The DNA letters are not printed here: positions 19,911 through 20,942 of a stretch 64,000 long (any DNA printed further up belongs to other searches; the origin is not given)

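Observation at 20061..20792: Standalone, intronless PARP-catalytic-like ADP-ribosyltransferase (243 aa)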

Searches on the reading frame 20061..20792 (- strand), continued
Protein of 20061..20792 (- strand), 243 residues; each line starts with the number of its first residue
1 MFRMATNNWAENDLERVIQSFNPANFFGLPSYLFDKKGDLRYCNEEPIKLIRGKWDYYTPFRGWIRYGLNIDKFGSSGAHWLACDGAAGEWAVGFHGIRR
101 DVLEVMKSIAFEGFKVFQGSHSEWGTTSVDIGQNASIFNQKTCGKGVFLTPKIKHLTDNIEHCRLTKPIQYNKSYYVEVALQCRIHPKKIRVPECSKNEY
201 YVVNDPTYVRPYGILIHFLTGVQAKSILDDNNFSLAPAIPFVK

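Call 80: list_cluster_members(proteins=[P0254, P0181, P0279, P0323, P0318, P0303, P0306, P0227, P0003, P0027])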
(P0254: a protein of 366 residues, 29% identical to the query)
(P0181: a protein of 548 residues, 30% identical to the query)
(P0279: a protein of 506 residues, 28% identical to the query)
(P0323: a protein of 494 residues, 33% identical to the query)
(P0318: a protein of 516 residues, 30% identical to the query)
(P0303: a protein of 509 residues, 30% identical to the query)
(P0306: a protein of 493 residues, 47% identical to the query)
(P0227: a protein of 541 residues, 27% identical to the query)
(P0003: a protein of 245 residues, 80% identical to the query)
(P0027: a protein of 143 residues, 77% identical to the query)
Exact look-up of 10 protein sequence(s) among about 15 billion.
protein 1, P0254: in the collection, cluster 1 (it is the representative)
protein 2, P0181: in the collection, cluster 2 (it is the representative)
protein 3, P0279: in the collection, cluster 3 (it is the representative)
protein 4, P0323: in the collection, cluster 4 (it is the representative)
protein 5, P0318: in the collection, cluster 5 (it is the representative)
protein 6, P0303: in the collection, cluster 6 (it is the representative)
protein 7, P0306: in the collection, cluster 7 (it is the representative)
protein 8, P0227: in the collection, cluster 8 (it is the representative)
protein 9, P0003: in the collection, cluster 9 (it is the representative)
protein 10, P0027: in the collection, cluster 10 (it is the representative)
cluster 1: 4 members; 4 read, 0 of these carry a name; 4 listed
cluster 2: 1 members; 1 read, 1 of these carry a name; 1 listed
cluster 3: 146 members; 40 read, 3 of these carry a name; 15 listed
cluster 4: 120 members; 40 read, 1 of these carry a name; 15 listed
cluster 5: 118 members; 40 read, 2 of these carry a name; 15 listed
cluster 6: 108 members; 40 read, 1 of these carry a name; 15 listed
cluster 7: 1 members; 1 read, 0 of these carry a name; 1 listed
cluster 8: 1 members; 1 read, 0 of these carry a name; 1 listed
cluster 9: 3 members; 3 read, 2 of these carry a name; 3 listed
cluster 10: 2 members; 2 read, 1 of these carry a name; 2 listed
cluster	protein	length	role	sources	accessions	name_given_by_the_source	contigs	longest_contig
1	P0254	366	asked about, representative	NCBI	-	-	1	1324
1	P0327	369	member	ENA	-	-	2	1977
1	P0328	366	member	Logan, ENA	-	-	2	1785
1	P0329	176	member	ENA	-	-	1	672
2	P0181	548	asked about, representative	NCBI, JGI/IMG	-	hypothetical protein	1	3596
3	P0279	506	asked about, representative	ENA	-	-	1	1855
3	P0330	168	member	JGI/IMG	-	hypothetical protein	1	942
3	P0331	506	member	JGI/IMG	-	hypothetical protein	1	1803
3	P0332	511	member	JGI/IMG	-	hypothetical protein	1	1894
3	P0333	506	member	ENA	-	-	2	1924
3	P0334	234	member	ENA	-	-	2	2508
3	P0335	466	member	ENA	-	-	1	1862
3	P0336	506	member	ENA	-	-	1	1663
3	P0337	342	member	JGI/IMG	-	-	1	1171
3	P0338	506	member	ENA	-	-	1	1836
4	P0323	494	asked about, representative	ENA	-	-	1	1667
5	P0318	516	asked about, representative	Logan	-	-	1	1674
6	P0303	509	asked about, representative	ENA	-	-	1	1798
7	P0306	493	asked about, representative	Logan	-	-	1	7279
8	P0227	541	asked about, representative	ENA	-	-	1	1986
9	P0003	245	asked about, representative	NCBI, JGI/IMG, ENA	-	hypothetical protein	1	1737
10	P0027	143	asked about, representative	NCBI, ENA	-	-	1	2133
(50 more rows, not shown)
